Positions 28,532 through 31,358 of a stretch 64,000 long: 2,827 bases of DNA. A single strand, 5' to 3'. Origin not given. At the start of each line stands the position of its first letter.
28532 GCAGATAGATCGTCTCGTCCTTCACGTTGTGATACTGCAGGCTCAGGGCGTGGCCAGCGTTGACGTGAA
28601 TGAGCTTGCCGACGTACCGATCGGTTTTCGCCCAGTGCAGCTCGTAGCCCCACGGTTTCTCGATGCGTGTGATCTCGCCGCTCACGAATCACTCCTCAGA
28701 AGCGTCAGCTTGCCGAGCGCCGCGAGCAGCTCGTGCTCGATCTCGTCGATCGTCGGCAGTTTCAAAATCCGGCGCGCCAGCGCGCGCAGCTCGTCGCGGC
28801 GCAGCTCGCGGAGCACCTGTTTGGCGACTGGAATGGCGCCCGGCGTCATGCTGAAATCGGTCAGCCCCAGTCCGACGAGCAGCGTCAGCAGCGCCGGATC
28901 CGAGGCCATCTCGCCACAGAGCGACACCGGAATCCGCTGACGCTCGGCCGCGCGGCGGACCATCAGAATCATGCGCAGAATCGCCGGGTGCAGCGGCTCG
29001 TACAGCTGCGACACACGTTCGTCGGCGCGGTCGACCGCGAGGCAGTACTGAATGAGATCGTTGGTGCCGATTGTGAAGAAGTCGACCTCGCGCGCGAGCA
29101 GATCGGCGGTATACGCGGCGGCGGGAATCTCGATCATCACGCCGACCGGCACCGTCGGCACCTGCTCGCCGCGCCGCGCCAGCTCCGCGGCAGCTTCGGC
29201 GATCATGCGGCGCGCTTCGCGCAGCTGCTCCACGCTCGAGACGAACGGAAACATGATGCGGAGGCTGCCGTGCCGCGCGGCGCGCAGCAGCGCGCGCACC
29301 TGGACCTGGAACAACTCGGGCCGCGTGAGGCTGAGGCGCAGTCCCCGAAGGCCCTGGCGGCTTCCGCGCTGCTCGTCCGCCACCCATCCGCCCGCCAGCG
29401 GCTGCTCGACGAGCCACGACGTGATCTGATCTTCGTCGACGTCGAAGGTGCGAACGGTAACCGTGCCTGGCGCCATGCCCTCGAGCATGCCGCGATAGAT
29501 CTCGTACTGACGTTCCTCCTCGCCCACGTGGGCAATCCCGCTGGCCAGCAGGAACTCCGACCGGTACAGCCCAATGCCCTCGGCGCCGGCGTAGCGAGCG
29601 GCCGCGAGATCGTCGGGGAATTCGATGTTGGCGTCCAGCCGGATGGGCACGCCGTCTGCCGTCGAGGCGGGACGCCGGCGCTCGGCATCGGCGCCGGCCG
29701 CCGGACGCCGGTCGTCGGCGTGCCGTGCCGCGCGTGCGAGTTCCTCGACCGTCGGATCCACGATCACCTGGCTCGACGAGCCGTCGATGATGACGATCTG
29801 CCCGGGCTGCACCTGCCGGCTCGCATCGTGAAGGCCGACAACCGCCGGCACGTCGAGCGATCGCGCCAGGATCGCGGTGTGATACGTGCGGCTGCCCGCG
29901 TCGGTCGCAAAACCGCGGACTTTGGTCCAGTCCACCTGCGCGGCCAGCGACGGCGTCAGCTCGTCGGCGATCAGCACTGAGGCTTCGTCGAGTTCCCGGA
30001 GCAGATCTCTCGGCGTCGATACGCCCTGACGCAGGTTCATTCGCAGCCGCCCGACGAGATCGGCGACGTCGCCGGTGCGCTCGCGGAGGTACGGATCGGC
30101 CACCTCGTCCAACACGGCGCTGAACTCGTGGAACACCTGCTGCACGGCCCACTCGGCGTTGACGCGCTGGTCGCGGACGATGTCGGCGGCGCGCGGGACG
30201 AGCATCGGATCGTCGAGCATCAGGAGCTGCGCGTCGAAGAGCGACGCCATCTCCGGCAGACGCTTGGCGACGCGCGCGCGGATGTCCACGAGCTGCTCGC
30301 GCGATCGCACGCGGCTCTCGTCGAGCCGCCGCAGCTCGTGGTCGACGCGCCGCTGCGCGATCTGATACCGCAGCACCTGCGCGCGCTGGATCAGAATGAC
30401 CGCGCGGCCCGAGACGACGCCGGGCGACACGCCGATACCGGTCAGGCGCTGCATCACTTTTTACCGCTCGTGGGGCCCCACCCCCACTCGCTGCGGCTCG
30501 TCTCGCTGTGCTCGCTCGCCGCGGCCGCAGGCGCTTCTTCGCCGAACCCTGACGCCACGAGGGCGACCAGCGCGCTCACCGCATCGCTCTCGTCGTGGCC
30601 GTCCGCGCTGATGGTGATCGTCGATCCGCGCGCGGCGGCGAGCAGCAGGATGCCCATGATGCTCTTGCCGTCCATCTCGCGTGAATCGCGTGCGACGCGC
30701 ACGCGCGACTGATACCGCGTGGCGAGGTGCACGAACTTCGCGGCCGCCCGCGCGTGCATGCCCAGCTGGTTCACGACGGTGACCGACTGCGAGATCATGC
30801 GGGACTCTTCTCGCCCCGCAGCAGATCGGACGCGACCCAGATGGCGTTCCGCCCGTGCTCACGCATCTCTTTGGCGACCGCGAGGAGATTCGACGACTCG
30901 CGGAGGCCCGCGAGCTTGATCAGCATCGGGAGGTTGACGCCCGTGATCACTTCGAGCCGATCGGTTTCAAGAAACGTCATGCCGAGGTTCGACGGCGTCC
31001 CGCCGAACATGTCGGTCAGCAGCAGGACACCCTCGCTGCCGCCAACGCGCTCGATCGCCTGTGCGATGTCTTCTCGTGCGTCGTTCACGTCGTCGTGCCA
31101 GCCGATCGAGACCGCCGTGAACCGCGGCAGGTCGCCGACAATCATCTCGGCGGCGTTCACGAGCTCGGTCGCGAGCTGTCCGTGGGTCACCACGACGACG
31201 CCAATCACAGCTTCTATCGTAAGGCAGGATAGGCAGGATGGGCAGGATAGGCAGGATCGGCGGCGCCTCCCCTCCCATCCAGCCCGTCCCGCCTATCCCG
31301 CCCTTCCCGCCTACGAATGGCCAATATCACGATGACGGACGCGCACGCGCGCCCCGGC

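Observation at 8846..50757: Dispersed 80-110 nt element always placed in sense orientation just 5' of a start codon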

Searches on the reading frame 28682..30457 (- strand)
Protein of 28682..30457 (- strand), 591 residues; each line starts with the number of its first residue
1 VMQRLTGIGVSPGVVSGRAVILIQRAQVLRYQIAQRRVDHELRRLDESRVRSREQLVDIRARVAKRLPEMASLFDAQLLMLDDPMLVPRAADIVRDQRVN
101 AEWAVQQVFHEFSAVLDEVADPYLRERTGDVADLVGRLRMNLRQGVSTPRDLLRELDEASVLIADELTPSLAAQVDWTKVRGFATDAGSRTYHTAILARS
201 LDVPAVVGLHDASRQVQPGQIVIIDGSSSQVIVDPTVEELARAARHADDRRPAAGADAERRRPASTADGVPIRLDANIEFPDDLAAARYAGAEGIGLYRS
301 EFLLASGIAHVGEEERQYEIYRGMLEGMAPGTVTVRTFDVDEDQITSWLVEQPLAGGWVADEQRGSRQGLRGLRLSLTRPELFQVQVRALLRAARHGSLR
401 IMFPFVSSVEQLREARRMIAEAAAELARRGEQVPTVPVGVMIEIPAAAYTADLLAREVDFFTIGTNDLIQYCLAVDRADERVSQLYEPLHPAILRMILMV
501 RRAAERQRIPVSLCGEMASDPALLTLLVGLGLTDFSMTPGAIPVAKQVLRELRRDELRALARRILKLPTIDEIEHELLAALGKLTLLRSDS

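Call 12: search_protein_families(library=pfam, proteins=[window:28682-30457:-])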
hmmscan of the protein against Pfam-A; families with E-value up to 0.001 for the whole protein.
window:28682-30457:- (591 aa): 3 families
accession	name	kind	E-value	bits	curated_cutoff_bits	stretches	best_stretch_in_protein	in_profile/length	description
PF02896.24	PEP-utilizers_C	-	7.6e-91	304.8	22.8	1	257-552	5-291/293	PEP-utilising enzyme, PEP-binding domain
PF05524.18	PEP-utilisers_N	-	1.1e-28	100.3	24.4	1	6-127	1-121/121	PEP-utilising enzyme, N-terminal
PF00391.29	PEP-utilizers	-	1.5e-21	76.2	23.1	1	157-228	2-71/72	PEP-utilising enzyme, mobile domain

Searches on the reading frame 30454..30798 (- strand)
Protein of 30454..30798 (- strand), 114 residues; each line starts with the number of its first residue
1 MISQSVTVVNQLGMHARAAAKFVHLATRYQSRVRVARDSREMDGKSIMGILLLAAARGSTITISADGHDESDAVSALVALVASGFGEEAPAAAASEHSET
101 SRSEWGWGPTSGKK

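Call 12: search_protein_families(library=pfam, proteins=[window:30454-30798:-])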
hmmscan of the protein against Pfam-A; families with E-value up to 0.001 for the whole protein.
window:30454-30798:- (114 aa): 1 family
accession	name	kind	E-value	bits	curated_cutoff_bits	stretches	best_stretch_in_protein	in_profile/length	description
PF00381.24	PTS-HPr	-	1.5e-28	99.1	23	1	2-82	1-80/81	PTS HPr component phosphorylation site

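Call 28: find_homologous_proteins(query=window:30454-30798:-, max_evalue=1e-10)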
Query window:30454-30798:- (114 aa): 7334 proteins with E <= 1e-10 among 8000 candidates; the best 120 are listed.
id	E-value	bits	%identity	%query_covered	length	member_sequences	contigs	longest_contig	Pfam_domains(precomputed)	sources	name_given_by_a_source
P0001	9.2e-63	227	98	100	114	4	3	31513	PF00381.25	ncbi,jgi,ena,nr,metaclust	ncbi:MAG: hypothetical protein AUJ01_08985 [Acidobacteria bacterium 13_1_40CM_3_65_5]|nr:MAG: hypoth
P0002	1.9e-48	181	81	100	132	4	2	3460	PF00381.25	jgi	jgi:phosphocarrier protein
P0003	5.9e-45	169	95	81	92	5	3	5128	PF00381.25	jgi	jgi:phosphocarrier protein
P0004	1.1e-44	169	92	80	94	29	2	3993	PF00381.25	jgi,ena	-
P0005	1.5e-44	168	93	81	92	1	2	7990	PF00381.25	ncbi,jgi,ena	-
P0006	2.5e-44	167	90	84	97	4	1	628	PF00381.25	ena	-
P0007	2.5e-44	167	93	81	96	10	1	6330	PF00381.25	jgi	jgi:phosphocarrier protein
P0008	3.1e-44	167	93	80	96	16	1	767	PF00381.25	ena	-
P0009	5.5e-44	166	91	83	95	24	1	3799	PF00381.25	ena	-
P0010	6.7e-44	166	91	79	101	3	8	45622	PF00381.25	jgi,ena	jgi:phosphocarrier protein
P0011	3.2e-43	164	93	80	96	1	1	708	PF00381.25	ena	-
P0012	1.0e-42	162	90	81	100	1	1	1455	PF00381.25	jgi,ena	-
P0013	1.1e-42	162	91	81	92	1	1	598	PF00381.25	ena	-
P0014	1.5e-42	162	93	78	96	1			PF00381.25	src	-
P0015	2.5e-42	161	90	81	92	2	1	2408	PF00381.25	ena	-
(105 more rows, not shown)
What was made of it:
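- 30455..30535 (-): Copy 2 (82-nt class), inserted between HPr and ptsI. Sub-parts: 5' block 30535-30523, core hairpin 30491-30466, tail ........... 30465-30455. The HPr ORF reads through it. HPr is 114 aa here against 92 aa in the lineage (call 28).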

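Call 29: find_encoding_contigs(protein=P0003, flank=1500, max_places=2)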
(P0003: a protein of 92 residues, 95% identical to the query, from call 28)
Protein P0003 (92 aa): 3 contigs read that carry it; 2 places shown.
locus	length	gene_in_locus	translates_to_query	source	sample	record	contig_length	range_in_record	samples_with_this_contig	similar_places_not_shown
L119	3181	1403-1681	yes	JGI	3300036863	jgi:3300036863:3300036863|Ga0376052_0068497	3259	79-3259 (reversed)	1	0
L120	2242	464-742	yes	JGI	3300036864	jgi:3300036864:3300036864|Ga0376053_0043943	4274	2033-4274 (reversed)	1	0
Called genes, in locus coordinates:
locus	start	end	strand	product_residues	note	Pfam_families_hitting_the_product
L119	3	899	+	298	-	?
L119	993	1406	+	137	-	PF03610:EIIA-man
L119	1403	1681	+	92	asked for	PF00381:PTS-HPr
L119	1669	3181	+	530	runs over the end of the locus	?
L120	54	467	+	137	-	PF03610:EIIA-man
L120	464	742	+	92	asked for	PF00381:PTS-HPr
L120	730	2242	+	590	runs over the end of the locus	PF05524:PEP-utilisers_N, PF00391:PEP-utilizers, PF02896:PEP-utilizers_C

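Call 30: find_encoding_contigs(protein=P0002, flank=1500, max_places=2)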
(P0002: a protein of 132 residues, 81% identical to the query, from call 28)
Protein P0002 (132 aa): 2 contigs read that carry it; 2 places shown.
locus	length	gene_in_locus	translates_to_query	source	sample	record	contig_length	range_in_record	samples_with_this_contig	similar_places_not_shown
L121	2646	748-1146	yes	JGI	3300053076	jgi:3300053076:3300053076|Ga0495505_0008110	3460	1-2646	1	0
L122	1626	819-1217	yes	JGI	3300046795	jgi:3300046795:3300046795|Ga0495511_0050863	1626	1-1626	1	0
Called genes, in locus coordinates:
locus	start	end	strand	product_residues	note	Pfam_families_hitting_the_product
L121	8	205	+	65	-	PF22740:PapZ_C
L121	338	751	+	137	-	PF03610:EIIA-man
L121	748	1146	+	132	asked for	PF00381:PTS-HPr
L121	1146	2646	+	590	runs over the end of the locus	PF05524:PEP-utilisers_N, PF00391:PEP-utilizers, PF02896:PEP-utilizers_C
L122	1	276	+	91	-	?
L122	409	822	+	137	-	PF03610:EIIA-man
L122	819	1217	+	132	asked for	PF00381:PTS-HPr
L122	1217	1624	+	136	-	?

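Call 31: find_encoding_contigs(protein=P0005, flank=1500, max_places=2)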
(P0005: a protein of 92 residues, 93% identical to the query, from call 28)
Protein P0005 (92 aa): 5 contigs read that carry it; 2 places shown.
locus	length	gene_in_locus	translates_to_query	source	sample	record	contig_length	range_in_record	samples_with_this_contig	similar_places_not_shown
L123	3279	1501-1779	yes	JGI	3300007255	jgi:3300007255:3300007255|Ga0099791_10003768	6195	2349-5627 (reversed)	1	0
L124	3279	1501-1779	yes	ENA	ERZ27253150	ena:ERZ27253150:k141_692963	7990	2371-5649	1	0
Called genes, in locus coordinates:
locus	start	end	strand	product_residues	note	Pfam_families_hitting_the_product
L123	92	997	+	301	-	PF03668:RapZ-like_N, PF22740:PapZ_C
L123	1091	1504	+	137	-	PF03610:EIIA-man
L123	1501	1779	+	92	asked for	PF00381:PTS-HPr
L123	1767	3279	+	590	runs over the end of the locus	PF05524:PEP-utilisers_N, PF00391:PEP-utilizers, PF02896:PEP-utilizers_C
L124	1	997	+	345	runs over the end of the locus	PF03668:RapZ-like_N, PF22740:PapZ_C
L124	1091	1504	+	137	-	PF03610:EIIA-man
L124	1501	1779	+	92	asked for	PF00381:PTS-HPr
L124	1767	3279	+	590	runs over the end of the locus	PF05524:PEP-utilisers_N, PF00391:PEP-utilizers, PF02896:PEP-utilizers_C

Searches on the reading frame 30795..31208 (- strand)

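Call 12: search_protein_families(library=pfam, proteins=[window:30795-31208:-])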
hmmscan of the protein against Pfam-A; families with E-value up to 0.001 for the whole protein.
window:30795-31208:- (137 aa): 1 family
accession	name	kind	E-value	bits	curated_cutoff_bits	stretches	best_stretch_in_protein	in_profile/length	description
PF03610.21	EIIA-man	-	2.3e-26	92.6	21.4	1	3-113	1-113/116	PTS system fructose IIA component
